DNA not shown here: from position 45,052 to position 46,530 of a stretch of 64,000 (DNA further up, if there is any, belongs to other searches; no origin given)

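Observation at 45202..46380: A ColD/E1-type 3-dehydratase with His-His in place of the PLP lysine suggests a 3,6-dideoxyhexose (colitose-like) branch.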

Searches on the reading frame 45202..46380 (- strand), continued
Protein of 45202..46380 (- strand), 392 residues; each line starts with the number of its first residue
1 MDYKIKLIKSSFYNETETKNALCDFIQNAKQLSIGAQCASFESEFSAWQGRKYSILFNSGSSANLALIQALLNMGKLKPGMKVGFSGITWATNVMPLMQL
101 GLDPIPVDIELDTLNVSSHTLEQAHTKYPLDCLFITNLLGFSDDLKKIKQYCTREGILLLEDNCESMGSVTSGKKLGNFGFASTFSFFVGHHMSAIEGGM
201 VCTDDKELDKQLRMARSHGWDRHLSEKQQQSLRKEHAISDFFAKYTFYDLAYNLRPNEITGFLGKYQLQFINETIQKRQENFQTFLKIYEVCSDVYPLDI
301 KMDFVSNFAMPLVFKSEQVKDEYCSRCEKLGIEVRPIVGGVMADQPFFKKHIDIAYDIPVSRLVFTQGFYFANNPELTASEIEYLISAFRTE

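Call 15: find_encoding_contigs(protein=window:45202-46380:-, flank=10000, max_places=4)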
Protein window:45202-46380:- (392 aa): 1 contig read that carries it; 1 place shown.
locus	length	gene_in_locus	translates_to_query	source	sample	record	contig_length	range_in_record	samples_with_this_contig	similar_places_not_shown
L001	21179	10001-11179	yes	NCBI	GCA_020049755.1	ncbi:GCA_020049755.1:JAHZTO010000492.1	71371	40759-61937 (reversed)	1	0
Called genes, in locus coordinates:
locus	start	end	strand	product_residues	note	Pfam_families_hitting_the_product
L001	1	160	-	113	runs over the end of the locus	-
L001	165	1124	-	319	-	PF00535:Glycos_transf_2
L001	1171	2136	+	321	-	PF01073:3Beta_HSD, PF01370:Epimerase, PF02719:Polysacc_synt_2, PF04321:RmlD_sub_bind, PF16363:GDP_Man_Dehyd, PF07993:NAD_binding_4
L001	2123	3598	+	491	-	PF13231:PMT_2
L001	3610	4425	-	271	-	PF00535:Glycos_transf_2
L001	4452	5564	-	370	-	PF00155:Aminotran_1_2, PF01041:DegT_DnrJ_EryC1, PF01212:Beta_elim_lyase (faint), PF01053:Cys_Met_Meta_PP (weak)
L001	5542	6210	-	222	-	PF25084:LbH_EIF2B (faint), PF25087:GMPPB_C (faint), PF00132:Hexapep, PF14602:Hexapep_2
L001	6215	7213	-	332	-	PF01408:GFO_IDH_MocA, PF03447:NAD_binding_3 (weak), PF02894:GFO_IDH_MocA_C, PF22725:GFO_IDH_MocA_C3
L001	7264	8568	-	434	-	PF00534:Glycos_transf_1 (weak), PF13692:Glyco_trans_1_4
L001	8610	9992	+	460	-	PF01943:Polysacc_synt, PF13440:Polysacc_synt_3, PF03023:MurJ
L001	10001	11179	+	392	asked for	PF01041:DegT_DnrJ_EryC1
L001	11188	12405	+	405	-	PF13439:Glyco_transf_4 (weak), PF20706:GT4-conflict (weak), PF00534:Glycos_transf_1, PF13692:Glyco_trans_1_4, PF13524:Glyco_trans_1_2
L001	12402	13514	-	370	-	PF20706:GT4-conflict (weak), PF00534:Glycos_transf_1 (weak), PF13692:Glyco_trans_1_4 (weak)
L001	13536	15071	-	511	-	-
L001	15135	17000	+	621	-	PF13522:GATase_6, PF13537:GATase_7, PF12481:DUF3700 (faint), PF00733:Asn_synthase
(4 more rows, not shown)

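Call 16: find_encoding_contigs(protein=P0012, flank=10000, max_places=3)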
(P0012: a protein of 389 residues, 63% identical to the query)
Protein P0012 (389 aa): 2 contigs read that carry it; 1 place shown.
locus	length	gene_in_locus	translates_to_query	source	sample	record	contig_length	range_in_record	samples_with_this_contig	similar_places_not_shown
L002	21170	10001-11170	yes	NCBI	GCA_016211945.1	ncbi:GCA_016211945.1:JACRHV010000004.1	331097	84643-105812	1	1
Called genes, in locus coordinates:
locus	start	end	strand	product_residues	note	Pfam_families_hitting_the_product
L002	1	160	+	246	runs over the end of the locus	PF00005:ABC_tran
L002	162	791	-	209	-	-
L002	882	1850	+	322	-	PF00106:adh_short (weak), PF01073:3Beta_HSD, PF01370:Epimerase, PF02719:Polysacc_synt_2, PF04321:RmlD_sub_bind, PF16363:GDP_Man_Dehyd, PF07993:NAD_binding_4 (weak)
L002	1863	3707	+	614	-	PF13522:GATase_6, PF13537:GATase_7, PF00733:Asn_synthase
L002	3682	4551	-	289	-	PF00535:Glycos_transf_2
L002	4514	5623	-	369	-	PF00155:Aminotran_1_2, PF01041:DegT_DnrJ_EryC1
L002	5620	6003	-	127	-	PF24894:Hexapep_GlmU (faint), PF25087:GMPPB_C (faint), PF25084:LbH_EIF2B (weak), PF00132:Hexapep, PF14602:Hexapep_2 (weak)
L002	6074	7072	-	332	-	PF01408:GFO_IDH_MocA, PF02894:GFO_IDH_MocA_C, PF22725:GFO_IDH_MocA_C3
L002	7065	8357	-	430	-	-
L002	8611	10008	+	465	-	PF01943:Polysacc_synt, PF13440:Polysacc_synt_3, PF01554:MatE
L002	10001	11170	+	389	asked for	PF01041:DegT_DnrJ_EryC1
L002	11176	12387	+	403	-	PF13439:Glyco_transf_4, PF00534:Glycos_transf_1, PF13692:Glyco_trans_1_4, PF13524:Glyco_trans_1_2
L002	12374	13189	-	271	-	PF00535:Glycos_transf_2, PF13641:Glyco_tranf_2_3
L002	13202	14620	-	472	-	-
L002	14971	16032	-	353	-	PF13439:Glyco_transf_4 (weak), PF00534:Glycos_transf_1, PF13692:Glyco_trans_1_4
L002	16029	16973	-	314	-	PF04321:RmlD_sub_bind (weak), PF01073:3Beta_HSD (faint), PF01370:Epimerase, PF02719:Polysacc_synt_2 (faint), PF07993:NAD_binding_4 (faint), PF16363:GDP_Man_Dehyd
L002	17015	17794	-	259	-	PF13641:Glyco_tranf_2_3, PF00535:Glycos_transf_2, PF10111:Glyco_tranf_2_2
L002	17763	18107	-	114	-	PF10066:DUF2304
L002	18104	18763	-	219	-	PF00535:Glycos_transf_2, PF13641:Glyco_tranf_2_3 (weak)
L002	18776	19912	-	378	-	PF00155:Aminotran_1_2 (weak), PF01041:DegT_DnrJ_EryC1, PF00266:Aminotran_5, PF01212:Beta_elim_lyase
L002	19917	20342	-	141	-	-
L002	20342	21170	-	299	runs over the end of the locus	PF01073:3Beta_HSD, PF01370:Epimerase, PF02719:Polysacc_synt_2, PF04321:RmlD_sub_bind, PF05368:NmrA (weak), PF07993:NAD_binding_4 (faint), PF13460:NAD_binding_10, PF16363:GDP_Man_Dehyd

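Call 17: find_encoding_contigs(protein=P0015, flank=10000, max_places=3)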
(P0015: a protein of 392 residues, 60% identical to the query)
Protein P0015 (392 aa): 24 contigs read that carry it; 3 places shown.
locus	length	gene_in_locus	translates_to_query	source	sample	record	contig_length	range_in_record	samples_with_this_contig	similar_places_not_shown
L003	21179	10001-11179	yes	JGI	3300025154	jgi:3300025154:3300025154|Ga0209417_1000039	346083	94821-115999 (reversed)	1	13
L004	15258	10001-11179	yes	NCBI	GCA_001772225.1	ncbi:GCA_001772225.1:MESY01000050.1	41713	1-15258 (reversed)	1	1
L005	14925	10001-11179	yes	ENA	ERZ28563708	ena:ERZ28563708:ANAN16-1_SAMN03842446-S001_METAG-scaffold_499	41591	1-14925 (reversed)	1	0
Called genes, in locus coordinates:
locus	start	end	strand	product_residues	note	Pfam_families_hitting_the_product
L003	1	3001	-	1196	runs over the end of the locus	PF08757:CotH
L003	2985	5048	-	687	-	PF00535:Glycos_transf_2, PF10111:Glyco_tranf_2_2, PF13641:Glyco_tranf_2_3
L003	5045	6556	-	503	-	PF04932:Wzy_C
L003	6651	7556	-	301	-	PF00535:Glycos_transf_2, PF10111:Glyco_tranf_2_2, PF13641:Glyco_tranf_2_3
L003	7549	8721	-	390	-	PF00534:Glycos_transf_1, PF13692:Glyco_trans_1_4, PF13524:Glyco_trans_1_2 (weak)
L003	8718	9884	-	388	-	PF13439:Glyco_transf_4, PF20706:GT4-conflict (weak), PF00534:Glycos_transf_1, PF13692:Glyco_trans_1_4, PF13524:Glyco_trans_1_2 (weak)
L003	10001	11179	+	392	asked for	PF00266:Aminotran_5 (weak), PF01041:DegT_DnrJ_EryC1, PF01053:Cys_Met_Meta_PP (weak)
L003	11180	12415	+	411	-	PF00534:Glycos_transf_1, PF13692:Glyco_trans_1_4, PF13524:Glyco_trans_1_2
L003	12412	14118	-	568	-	PF03891:DUF333, PF00112:Peptidase_C1, PF03051:Peptidase_C1_2 (faint)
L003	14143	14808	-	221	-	-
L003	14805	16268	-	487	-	PF01943:Polysacc_synt, PF13440:Polysacc_synt_3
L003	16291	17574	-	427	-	PF03446:NAD_binding_2 (weak), PF03721:UDPG_MGDP_dh_N, PF03807:F420_oxidored (faint), PF00984:UDPG_MGDP_dh, PF03720:UDPG_MGDP_dh_C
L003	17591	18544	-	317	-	PF01073:3Beta_HSD, PF01370:Epimerase, PF02719:Polysacc_synt_2, PF04321:RmlD_sub_bind, PF07993:NAD_binding_4 (weak), PF13460:NAD_binding_10 (weak), PF16363:GDP_Man_Dehyd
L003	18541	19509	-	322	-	PF01073:3Beta_HSD (weak), PF01370:Epimerase, PF02719:Polysacc_synt_2, PF04321:RmlD_sub_bind (weak), PF16363:GDP_Man_Dehyd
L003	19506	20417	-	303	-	PF01073:3Beta_HSD, PF01370:Epimerase, PF02719:Polysacc_synt_2, PF04321:RmlD_sub_bind, PF13460:NAD_binding_10 (weak), PF16363:GDP_Man_Dehyd, PF07993:NAD_binding_4 (weak)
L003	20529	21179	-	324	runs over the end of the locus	PF01073:3Beta_HSD, PF01370:Epimerase, PF02719:Polysacc_synt_2 (weak), PF07993:NAD_binding_4 (weak), PF13460:NAD_binding_10 (faint), PF16363:GDP_Man_Dehyd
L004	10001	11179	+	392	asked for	PF00266:Aminotran_5 (weak), PF01041:DegT_DnrJ_EryC1, PF01053:Cys_Met_Meta_PP (weak)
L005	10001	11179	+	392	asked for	PF00266:Aminotran_5 (weak), PF01041:DegT_DnrJ_EryC1, PF01053:Cys_Met_Meta_PP (weak)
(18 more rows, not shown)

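Call 18: find_encoding_contigs(protein=P0053, flank=10000, max_places=2)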
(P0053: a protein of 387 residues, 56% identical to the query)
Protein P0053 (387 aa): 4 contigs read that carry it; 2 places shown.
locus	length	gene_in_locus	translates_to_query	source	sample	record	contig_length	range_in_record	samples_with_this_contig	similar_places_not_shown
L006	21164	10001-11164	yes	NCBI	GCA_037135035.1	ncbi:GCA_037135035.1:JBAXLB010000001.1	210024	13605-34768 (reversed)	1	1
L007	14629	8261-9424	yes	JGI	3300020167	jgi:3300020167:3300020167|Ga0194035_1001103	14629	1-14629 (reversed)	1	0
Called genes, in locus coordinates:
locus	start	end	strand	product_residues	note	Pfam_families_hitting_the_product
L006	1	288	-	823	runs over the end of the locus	PF07517:SecA_DEAD, PF01043:SecA_PP_bind, PF21090:P-loop_SecA, PF07516:SecA_SW, PF02810:SEC-C (weak)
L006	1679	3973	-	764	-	PF04932:Wzy_C, PF13428:TPR_14 (faint), PF13432:TPR_16 (faint), PF14559:TPR_19 (faint), PF07719:TPR_2 (faint), PF13181:TPR_8 (faint)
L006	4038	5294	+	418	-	PF13440:Polysacc_synt_3 (weak)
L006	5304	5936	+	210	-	PF16262:DUF4916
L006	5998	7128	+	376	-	PF01370:Epimerase, PF04321:RmlD_sub_bind, PF16363:GDP_Man_Dehyd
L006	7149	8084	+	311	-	PF01073:3Beta_HSD (faint), PF01370:Epimerase, PF02719:Polysacc_synt_2 (faint), PF05368:NmrA (faint), PF16363:GDP_Man_Dehyd, PF13460:NAD_binding_10 (faint)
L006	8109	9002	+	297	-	PF01531:Glyco_transf_11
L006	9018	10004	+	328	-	PF03385:STELLO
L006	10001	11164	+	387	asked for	PF01041:DegT_DnrJ_EryC1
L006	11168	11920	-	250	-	PF13489:Methyltransf_23, PF08241:Methyltransf_11 (weak), PF13649:Methyltransf_25 (weak)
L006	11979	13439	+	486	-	PF03062:MBOAT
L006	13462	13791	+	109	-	PF01648:ACPS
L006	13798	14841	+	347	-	-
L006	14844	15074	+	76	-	PF00550:PP-binding (faint)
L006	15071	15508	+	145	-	PF01575:MaoC_dehydratas, PF13452:FAS1_DH_region (weak)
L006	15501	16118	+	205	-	PF01370:Epimerase, PF04321:RmlD_sub_bind (weak), PF13561:adh_short_C2, PF00106:adh_short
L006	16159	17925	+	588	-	PF13522:GATase_6, PF12481:DUF3700 (weak), PF13537:GATase_7, PF00733:Asn_synthase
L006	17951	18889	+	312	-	PF01073:3Beta_HSD, PF01370:Epimerase, PF02719:Polysacc_synt_2, PF04321:RmlD_sub_bind, PF07993:NAD_binding_4 (faint), PF13460:NAD_binding_10, PF16363:GDP_Man_Dehyd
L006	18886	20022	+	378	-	PF00534:Glycos_transf_1 (weak), PF13692:Glyco_trans_1_4 (weak)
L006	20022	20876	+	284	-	PF00535:Glycos_transf_2, PF10111:Glyco_tranf_2_2, PF13641:Glyco_tranf_2_3 (faint)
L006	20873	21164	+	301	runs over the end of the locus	PF00535:Glycos_transf_2, PF13641:Glyco_tranf_2_3 (weak)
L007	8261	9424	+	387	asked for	PF01041:DegT_DnrJ_EryC1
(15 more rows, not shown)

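Call 19: find_encoding_contigs(protein=P0074, flank=10000, max_places=3)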
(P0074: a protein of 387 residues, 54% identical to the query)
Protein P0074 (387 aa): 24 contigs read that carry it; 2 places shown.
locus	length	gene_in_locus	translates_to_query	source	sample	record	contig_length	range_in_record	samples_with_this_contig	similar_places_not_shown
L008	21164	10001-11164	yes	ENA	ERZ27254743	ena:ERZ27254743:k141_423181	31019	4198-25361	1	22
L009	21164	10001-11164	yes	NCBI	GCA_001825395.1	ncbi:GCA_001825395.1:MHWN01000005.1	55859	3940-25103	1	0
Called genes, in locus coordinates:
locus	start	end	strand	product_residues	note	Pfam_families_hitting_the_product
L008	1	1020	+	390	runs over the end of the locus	PF13439:Glyco_transf_4 (weak), PF20706:GT4-conflict (weak), PF00534:Glycos_transf_1, PF13692:Glyco_trans_1_4, PF13524:Glyco_trans_1_2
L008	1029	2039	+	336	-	-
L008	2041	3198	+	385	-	PF13439:Glyco_transf_4 (weak), PF20706:GT4-conflict, PF00534:Glycos_transf_1, PF13692:Glyco_trans_1_4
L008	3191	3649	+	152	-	PF04138:GtrA_DPMS_TM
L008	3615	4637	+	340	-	PF00534:Glycos_transf_1, PF13692:Glyco_trans_1_4, PF13524:Glyco_trans_1_2 (weak)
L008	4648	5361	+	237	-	PF00535:Glycos_transf_2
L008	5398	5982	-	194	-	-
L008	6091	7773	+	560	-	PF13231:PMT_2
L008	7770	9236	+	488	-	PF13231:PMT_2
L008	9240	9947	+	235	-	PF00535:Glycos_transf_2, PF13641:Glyco_tranf_2_3 (faint)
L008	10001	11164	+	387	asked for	PF01041:DegT_DnrJ_EryC1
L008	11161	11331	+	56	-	-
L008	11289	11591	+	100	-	PF00293:NUDIX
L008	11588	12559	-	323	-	PF01073:3Beta_HSD (faint), PF01370:Epimerase, PF16363:GDP_Man_Dehyd, PF13460:NAD_binding_10 (faint)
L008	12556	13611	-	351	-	PF01370:Epimerase, PF04321:RmlD_sub_bind, PF16363:GDP_Man_Dehyd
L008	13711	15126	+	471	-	-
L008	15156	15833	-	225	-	PF01797:Y1_Tnp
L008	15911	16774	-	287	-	PF01073:3Beta_HSD (weak), PF01370:Epimerase, PF04321:RmlD_sub_bind (weak), PF13460:NAD_binding_10, PF02719:Polysacc_synt_2 (weak), PF07993:NAD_binding_4 (weak)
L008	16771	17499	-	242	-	PF13641:Glyco_tranf_2_3 (weak), PF00535:Glycos_transf_2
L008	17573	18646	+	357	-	PF13439:Glyco_transf_4, PF13579:Glyco_trans_4_4 (weak), PF20706:GT4-conflict, PF00534:Glycos_transf_1, PF13692:Glyco_trans_1_4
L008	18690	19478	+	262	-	PF01209:Ubie_methyltran, PF02353:CMAS (weak), PF13489:Methyltransf_23, PF07021:MetW, PF13649:Methyltransf_25, PF13847:Methyltransf_31, PF08241:Methyltransf_11, PF08242:Methyltransf_12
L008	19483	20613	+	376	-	PF13439:Glyco_transf_4, PF13579:Glyco_trans_4_4, PF00534:Glycos_transf_1, PF20706:GT4-conflict, PF13692:Glyco_trans_1_4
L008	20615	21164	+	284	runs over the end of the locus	PF05148:Methyltransf_8, PF13489:Methyltransf_23, PF13847:Methyltransf_31, PF01209:Ubie_methyltran (weak), PF08241:Methyltransf_11, PF08242:Methyltransf_12 (weak), PF13649:Methyltransf_25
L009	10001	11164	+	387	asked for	PF01041:DegT_DnrJ_EryC1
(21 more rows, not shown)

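Call 20: find_encoding_contigs(protein=P0013, flank=10000, max_places=2)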
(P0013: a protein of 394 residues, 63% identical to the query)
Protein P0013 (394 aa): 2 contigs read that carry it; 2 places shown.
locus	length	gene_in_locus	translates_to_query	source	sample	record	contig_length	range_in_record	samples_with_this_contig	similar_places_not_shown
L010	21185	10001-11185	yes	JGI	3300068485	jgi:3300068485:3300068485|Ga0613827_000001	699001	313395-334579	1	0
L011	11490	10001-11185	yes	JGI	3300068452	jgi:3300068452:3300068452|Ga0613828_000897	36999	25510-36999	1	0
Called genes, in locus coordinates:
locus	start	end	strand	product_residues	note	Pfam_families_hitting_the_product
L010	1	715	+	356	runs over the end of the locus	PF13439:Glyco_transf_4 (weak), PF20706:GT4-conflict, PF00534:Glycos_transf_1, PF13692:Glyco_trans_1_4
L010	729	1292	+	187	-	PF13489:Methyltransf_23, PF13649:Methyltransf_25, PF13847:Methyltransf_31 (weak), PF08241:Methyltransf_11, PF08242:Methyltransf_12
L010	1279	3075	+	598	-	PF13231:PMT_2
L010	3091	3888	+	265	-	PF00535:Glycos_transf_2, PF10111:Glyco_tranf_2_2 (faint), PF13641:Glyco_tranf_2_3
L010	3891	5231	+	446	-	PF01943:Polysacc_synt, PF13440:Polysacc_synt_3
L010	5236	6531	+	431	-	PF13692:Glyco_trans_1_4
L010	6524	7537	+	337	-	PF01118:Semialdhyde_dh (weak), PF01408:GFO_IDH_MocA, PF03447:NAD_binding_3 (faint), PF22725:GFO_IDH_MocA_C3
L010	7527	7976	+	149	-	PF25084:LbH_EIF2B (faint), PF25087:GMPPB_C (weak), PF00132:Hexapep, PF14602:Hexapep_2 (weak)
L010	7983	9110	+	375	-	PF01041:DegT_DnrJ_EryC1, PF00155:Aminotran_1_2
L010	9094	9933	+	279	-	PF00535:Glycos_transf_2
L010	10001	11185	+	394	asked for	PF01041:DegT_DnrJ_EryC1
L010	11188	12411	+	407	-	PF13439:Glyco_transf_4 (weak), PF20706:GT4-conflict, PF00534:Glycos_transf_1, PF13692:Glyco_trans_1_4, PF13524:Glyco_trans_1_2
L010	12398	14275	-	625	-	PF12481:DUF3700 (weak), PF13522:GATase_6, PF13537:GATase_7, PF00733:Asn_synthase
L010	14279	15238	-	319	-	PF01073:3Beta_HSD, PF01370:Epimerase, PF02719:Polysacc_synt_2, PF04321:RmlD_sub_bind, PF13460:NAD_binding_10 (weak), PF16363:GDP_Man_Dehyd, PF07993:NAD_binding_4 (weak)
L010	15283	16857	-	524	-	PF00534:Glycos_transf_1, PF13692:Glyco_trans_1_4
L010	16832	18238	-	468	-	PF00535:Glycos_transf_2, PF10111:Glyco_tranf_2_2 (faint), PF13641:Glyco_tranf_2_3 (faint), PF13632:Glyco_trans_2_3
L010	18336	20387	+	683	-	-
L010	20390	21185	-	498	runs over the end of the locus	PF01522:Polysacc_deac_1, PF00535:Glycos_transf_2, PF10111:Glyco_tranf_2_2 (weak), PF13641:Glyco_tranf_2_3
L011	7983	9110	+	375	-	PF01041:DegT_DnrJ_EryC1, PF00155:Aminotran_1_2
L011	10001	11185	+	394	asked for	PF01041:DegT_DnrJ_EryC1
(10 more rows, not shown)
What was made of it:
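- In L010 the ColD-like gene lies on the same strand as, and directly after, the Gfo, acetyltransferase and DegT genes (call 20).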
